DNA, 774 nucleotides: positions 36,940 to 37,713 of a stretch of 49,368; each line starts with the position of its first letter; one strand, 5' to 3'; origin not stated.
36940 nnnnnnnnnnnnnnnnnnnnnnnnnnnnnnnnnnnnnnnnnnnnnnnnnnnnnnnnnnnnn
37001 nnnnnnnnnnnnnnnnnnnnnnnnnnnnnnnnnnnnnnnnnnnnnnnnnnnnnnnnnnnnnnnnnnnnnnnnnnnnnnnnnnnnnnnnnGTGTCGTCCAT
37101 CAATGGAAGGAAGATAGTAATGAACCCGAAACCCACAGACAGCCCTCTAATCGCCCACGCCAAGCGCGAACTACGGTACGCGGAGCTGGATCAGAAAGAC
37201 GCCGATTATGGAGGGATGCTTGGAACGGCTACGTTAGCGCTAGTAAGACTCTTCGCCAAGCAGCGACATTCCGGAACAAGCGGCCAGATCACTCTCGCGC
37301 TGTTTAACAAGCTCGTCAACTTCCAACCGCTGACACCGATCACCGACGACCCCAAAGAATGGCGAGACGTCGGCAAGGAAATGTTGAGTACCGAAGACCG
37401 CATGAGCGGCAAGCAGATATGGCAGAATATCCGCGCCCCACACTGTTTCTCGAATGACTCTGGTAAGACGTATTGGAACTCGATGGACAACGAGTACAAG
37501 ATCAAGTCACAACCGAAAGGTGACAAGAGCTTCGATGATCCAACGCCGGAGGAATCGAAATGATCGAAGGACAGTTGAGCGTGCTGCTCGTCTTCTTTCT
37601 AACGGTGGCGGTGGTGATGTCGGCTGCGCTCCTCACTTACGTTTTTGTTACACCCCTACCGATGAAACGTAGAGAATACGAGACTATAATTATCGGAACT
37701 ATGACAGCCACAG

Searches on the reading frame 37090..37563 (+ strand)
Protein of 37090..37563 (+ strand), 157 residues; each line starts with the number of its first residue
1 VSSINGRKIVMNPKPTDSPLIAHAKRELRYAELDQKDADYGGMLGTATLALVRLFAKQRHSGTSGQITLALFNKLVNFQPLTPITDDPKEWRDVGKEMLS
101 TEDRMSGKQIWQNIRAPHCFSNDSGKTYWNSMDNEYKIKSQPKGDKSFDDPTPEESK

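Call 40: search_protein_families(library=pfam, proteins=[window:37090-37563:+], max_evalue=0.001)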
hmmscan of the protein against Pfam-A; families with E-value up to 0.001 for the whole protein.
window:37090-37563:+ (157 aa): 1 family
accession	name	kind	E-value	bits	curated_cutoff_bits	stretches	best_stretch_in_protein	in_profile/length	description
PF25185.1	Tad3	-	1.4e-30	106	27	1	19-137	2-109/119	Type I Thoeris inhibitor Tad3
